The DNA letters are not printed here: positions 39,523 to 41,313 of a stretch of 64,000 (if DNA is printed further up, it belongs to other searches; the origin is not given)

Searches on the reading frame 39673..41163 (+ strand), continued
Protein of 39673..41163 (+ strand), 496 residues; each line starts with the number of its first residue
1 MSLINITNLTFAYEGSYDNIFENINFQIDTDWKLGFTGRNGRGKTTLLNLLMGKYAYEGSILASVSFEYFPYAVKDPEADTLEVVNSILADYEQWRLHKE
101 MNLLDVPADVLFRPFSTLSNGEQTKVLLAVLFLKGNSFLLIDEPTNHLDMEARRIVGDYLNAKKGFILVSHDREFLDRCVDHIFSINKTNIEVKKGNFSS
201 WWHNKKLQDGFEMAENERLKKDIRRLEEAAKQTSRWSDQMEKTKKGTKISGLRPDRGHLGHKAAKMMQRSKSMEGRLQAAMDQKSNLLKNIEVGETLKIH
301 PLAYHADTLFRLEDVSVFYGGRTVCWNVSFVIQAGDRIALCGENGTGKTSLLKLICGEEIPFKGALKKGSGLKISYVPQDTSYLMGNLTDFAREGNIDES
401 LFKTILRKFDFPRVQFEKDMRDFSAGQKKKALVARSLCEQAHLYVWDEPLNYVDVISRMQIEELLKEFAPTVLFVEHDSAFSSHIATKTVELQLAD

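Call 11: find_encoding_contigs(protein=P0003, flank=2500, max_places=3)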
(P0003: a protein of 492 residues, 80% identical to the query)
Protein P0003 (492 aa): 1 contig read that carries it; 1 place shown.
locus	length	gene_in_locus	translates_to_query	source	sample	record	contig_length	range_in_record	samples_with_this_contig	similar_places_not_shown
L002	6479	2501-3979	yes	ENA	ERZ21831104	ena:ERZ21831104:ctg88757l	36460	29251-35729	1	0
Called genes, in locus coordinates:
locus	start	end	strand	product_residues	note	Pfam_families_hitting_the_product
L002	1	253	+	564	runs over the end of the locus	PF03485:Arg_tRNA_synt_N, PF00750:tRNA-synt_1d, PF05746:DALR_1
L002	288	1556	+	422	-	PF02403:Seryl_tRNA_N, PF00587:tRNA-synt_2b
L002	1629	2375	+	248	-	-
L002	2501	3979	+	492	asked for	PF02463:SMC_N (faint), PF13476:AAA_23 (faint), PF13555:AAA_29 (faint), PF00005:ABC_tran, PF01926:MMR_HSR1 (faint), PF13304:AAA_21 (faint), PF00005:ABC_tran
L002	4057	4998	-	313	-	PF04205:FMN_bind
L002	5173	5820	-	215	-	PF02254:TrkA_N, PF02080:TrkA_C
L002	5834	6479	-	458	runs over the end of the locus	?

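Call 12: find_encoding_contigs(protein=P0004, flank=2500, max_places=3)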
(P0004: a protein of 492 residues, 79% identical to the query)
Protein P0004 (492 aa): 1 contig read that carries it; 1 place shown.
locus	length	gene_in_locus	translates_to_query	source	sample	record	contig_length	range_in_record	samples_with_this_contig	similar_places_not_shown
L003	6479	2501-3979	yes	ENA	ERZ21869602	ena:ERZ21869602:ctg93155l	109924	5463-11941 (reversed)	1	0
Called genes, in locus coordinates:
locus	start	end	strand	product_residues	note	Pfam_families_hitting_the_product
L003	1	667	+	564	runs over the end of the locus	PF03485:Arg_tRNA_synt_N, PF00750:tRNA-synt_1d, PF05746:DALR_1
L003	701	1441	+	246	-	PF02403:Seryl_tRNA_N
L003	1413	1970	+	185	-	PF00587:tRNA-synt_2b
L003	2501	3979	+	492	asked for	PF02463:SMC_N (faint), PF00005:ABC_tran, PF13304:AAA_21 (faint), PF00005:ABC_tran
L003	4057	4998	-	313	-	PF04205:FMN_bind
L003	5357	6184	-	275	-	-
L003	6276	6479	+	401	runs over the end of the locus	PF07261:DnaB_2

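Call 17: list_cluster_members(proteins=[P0001])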
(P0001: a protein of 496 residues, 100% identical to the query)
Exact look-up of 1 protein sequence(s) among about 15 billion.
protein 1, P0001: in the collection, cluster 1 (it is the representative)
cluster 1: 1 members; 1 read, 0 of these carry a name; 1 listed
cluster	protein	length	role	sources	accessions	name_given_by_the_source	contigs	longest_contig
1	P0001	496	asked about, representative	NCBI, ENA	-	-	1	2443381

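Call 20: find_related_loci(query=window:39673-41160:+, collection=genome_contigs, flank=3000)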
Query window:39673-41160:+ (496 aa) in genome_contigs; peptide patterns used: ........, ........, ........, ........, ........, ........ (x = any residue, [..] = any of these).
503 stretches matched a pattern; 471 encode a relative of the query (tblastn E <= 1e-3); the best 80 are kept; 80 distinct loci.
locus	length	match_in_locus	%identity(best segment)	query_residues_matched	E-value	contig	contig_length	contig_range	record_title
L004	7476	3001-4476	70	1-492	0e+0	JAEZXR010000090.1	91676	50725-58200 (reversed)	MAG: Bacillota bacterium isolate OH_PFB_209 k127_1395469, whole genome shotgun sequence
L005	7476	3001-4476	69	1-492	0e+0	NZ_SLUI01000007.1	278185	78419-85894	Anaerospora hongkongensis strain DSM 15969 Ga0310510_107, whole genome shotgun sequence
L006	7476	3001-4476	68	1-492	0e+0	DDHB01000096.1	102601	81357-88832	MAG TPA_asm: Sporomusaceae bacterium UBA1887 UBA1887_contig_764, whole genome shotgun sequence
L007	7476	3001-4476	69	1-492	0e+0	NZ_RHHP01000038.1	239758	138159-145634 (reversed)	Brevibacillus centrosporus strain NRRL NRS 664 contig_38, whole genome shotgun sequence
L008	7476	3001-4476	68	1-492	0e+0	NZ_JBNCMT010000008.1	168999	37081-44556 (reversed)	Brevibacillus sp. SYSU BS000544 NODE_8_length_168999_cov_78.906116, whole genome shotgun sequence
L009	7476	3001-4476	68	1-492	0e+0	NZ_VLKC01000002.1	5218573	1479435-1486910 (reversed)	Sporomusa sp. KB1 SalpaDRAFT_Scaffold1.2, whole genome shotgun sequence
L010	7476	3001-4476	68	1-492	0e+0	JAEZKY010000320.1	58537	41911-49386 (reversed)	MAG: Bacillota bacterium isolate OH_CDB_53 k127_318235, whole genome shotgun sequence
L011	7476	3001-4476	68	1-492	0e+0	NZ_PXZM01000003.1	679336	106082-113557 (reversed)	Brevibacillus fortis strain NRRL NRS-1210 N1210_contig_3, whole genome shotgun sequence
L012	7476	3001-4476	68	1-492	0e+0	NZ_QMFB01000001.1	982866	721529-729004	Paenibacillus contaminans strain CKOBP-6 scaffold1, whole genome shotgun sequence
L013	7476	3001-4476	68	1-492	0e+0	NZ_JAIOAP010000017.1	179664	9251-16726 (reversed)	Cohnella silvisoli strain NL03-T5 NODE_17_length_179664_cov_19.803144, whole genome shotgun sequence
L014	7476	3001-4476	68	1-492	0e+0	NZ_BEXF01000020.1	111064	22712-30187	Brevibacillus reuszeri strain NIT02 contig20, whole genome shotgun sequence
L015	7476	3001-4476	67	1-492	0e+0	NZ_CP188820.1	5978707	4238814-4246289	Paenibacillus sp. FA6 chromosome, complete genome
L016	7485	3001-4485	69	1-492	0e+0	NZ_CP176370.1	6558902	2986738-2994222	Brevibacillus fortis strain LJQJ21 chromosome, complete genome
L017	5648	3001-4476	68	1-492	0e+0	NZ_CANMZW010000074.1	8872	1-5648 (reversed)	Uncultured Brevibacillus sp. isolate S4Y-50-3Z.fasta NODE_74, whole genome shotgun sequence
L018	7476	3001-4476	68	1-492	0e+0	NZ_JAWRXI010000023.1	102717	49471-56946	Brevibacillus sp. SIMBA_040 NODE_23_length_102717_cov_76.346980, whole genome shotgun sequence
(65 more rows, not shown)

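Call 44: search_dna_similar(query=window:39673-41160:+, collection=plasmids, mode=protein, max_rows=25, max_evalue=1e-60)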
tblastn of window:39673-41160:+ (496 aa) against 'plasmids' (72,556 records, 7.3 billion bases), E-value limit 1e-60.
Records with a match: 145; places in all: 153; records where one place covers at least 80% of the query: 139.
Best place of each record, by identity: 60-80% 113; <60% 32.
By first word of the organism name: Enterococcus 115; Staphylococcus 10; Listeria 3; Clostridium 2; Lysinibacillus 2; Bacillus 2; Priestia 2; Paraclostridium 2; Paenibacillus 1; Monoglobus 1; and 5 more.
By predicted mobility (MOB-suite, as given by PLSDB): mobilizable 61; non-mobilizable 48; conjugative 36.
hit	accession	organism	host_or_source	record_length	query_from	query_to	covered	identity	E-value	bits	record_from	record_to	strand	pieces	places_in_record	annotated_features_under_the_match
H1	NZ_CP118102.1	Paenibacillus urinalis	Homo sapiens,blood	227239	1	492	99%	69.7%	0e+0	723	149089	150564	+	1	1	abc-f: Lsa family ABC-F type ribosomal protection protein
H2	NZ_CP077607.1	Clostridium tagluense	single colony,lamb meat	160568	1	492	99%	67.7%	0e+0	718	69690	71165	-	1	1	Lsa family ABC-F type ribosomal protection protein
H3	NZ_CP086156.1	Clostridium tagluense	single colony,Lamb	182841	1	492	99%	67.7%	0e+0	714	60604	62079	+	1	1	Lsa family ABC-F type ribosomal protection protein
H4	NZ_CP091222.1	Enterococcus faecium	Homo sapiens,whole organism,fecal sample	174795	1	494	100%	62.8%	2e-178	652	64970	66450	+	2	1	lsaE: lsa-type ABC-F protein (x2)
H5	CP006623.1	Enterococcus faecium Aus0085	-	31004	1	494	100%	62.8%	0e+0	649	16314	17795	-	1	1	drug resistance ABC transporter ATP-binding protein | lsaE: lsa-type ABC-F protein | lsa(E): ABC-F type ribosomal protection protein Lsa(E)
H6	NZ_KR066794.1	Enterococcus faecium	-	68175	1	494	100%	62.8%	0e+0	649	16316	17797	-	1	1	lsaE: lsa-type ABC-F protein | lsa(E): ABC-F type ribosomal protection protein Lsa(E)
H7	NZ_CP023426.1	Enterococcus faecium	Homo sapiens,blood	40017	1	494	100%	62.8%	0e+0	647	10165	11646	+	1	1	lsa(E): ABC-F type ribosomal protection protein Lsa(E) | lsaE: lsa-type ABC-F protein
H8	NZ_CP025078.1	Enterococcus faecium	Moschus berezovskii,Heart, liver and ...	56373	1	494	100%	62.8%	0e+0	647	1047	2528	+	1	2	lsa(E): ABC-F type ribosomal protection protein Lsa(E) (x2)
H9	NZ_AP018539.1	Enterococcus faecalis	Homo sapiens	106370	1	494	100%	62.8%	0e+0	647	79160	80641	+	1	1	lsa(E): ABC-F type ribosomal protection protein Lsa(E) | lsaE: lsa-type ABC-F protein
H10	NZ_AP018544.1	Enterococcus faecalis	Homo sapiens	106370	1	494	100%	62.8%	0e+0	647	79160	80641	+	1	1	lsa(E): ABC-F type ribosomal protection protein Lsa(E) | lsaE: lsa-type ABC-F protein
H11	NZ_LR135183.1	Enterococcus faecium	-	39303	1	494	100%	62.8%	0e+0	647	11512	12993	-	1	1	lsaE: lsa-type ABC-F protein | lsa(E): ABC-F type ribosomal protection protein Lsa(E)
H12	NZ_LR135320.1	Enterococcus faecium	-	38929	1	494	100%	62.8%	0e+0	647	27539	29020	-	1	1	lsaE: lsa-type ABC-F protein | lsa(E): ABC-F type ribosomal protection protein Lsa(E)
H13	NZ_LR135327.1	Enterococcus faecium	-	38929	1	494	100%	62.8%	0e+0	647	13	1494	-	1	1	lsaE: lsa-type ABC-F protein | lsa(E): ABC-F type ribosomal protection protein Lsa(E)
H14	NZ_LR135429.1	Enterococcus faecium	-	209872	1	494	100%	62.8%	0e+0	647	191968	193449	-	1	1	lsaE: lsa-type ABC-F protein | lsa(E): ABC-F type ribosomal protection protein Lsa(E)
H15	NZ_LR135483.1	Enterococcus faecium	-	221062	1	494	100%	62.8%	0e+0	647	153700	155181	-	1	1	lsaE: lsa-type ABC-F protein | lsa(E): ABC-F type ribosomal protection protein Lsa(E)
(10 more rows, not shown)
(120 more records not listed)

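Call 46: get_annotated_region(hit=H5, flank=700)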
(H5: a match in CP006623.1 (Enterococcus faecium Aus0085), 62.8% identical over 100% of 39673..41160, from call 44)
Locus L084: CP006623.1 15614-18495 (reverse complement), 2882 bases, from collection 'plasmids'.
description: Enterococcus faecium Aus0085 plasmid p3, complete sequence
organism: Enterococcus faecium Aus0085 (NCBI taxid 1305849)
taxonomy: Bacteria; Bacillota; Bacilli; Lactobacillales; Enterococcaceae; Enterococcus; Enterococcus faecium; Enterococcus faecium Aus0085
host: -; source: -; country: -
typing (MOB-suite, as given by PLSDB): non-mobilizable; replicon rep_cluster_185
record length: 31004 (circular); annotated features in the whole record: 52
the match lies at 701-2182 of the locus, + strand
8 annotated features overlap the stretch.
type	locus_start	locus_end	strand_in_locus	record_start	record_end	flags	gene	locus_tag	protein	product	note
CDS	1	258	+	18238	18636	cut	-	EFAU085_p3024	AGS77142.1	hypothetical protein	-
CDS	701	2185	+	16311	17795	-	-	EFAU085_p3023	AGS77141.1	drug resistance ABC transporter ATP-binding protein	-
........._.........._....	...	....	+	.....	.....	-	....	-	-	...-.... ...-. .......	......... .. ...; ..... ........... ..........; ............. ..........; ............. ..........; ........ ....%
predicted_resistance_gene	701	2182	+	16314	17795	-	lsa(E)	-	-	ABC-F type ribosomal protection protein Lsa(E)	predicted by amrfinderplus; class LINCOSAMIDE/STREPTOGRAMIN; identity 99.8%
CDS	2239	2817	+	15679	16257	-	-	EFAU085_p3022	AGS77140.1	Lincosamide nucleotidyltransferase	-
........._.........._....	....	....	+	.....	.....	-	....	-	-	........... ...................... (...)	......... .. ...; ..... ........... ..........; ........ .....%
CDS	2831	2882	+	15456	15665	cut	-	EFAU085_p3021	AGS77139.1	Lincosamide nucleotidyltransferase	-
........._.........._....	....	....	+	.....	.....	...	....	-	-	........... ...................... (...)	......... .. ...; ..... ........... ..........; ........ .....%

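Call 47: get_annotated_region(hit=H2, flank=700)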
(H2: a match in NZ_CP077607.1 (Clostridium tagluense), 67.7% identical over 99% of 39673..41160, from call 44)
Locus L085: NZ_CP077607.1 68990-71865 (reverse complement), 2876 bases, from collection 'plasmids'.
description: Clostridium tagluense strain CM008 plasmid pCM008-B, complete sequence
organism: Clostridium tagluense (NCBI taxid 360422)
taxonomy: Bacteria; Bacillota; Clostridia; Eubacteriales; Clostridiaceae; Clostridium; Clostridium tagluense
host: -; source: single colony,lamb meat; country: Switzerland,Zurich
typing (MOB-suite, as given by PLSDB): non-mobilizable
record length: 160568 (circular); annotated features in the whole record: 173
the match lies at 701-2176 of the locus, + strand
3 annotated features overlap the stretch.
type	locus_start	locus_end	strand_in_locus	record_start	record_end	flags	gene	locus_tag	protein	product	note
CDS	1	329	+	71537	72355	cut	-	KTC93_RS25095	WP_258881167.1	ABC transporter permease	-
CDS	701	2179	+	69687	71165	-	-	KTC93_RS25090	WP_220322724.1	Lsa family ABC-F type ribosomal protection protein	-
CDS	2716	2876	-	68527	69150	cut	-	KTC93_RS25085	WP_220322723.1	hypothetical protein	-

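Call 50: search_solved_structures(query=window:39673-41160:+, max_evalue=1e-100, show_alignments=1)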
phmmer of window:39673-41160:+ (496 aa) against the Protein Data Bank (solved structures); distinct sequences matched with E-value up to 1e-100: 1.
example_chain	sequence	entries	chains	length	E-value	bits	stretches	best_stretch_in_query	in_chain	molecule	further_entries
7nhk_0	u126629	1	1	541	3.1e-123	415.3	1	1-492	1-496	ABC-F type ribosomal protection protein Lsa(A)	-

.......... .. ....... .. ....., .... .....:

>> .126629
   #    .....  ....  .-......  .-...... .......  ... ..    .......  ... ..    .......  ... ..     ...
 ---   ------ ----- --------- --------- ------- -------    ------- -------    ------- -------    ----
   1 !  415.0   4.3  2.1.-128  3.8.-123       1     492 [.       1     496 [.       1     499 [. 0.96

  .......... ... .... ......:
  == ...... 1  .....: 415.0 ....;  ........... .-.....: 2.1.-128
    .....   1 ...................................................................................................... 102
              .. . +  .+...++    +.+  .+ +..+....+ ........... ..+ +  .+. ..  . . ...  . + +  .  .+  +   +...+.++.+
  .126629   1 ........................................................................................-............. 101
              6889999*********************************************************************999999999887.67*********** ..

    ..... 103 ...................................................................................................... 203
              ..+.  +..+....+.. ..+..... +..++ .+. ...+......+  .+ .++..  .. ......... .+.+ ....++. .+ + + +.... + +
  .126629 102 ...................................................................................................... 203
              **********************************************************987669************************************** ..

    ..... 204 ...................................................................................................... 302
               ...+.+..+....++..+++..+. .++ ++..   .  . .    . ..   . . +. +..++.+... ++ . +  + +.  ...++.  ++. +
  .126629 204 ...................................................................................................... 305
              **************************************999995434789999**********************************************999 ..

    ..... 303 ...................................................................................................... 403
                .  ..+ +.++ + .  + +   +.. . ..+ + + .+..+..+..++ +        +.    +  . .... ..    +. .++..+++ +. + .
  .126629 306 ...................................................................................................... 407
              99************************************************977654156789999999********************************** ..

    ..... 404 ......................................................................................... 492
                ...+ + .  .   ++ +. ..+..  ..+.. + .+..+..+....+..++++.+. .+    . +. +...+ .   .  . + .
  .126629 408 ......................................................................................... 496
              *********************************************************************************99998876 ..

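Call 69: find_encoding_contigs(protein=P0001, flank=200, max_places=2)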
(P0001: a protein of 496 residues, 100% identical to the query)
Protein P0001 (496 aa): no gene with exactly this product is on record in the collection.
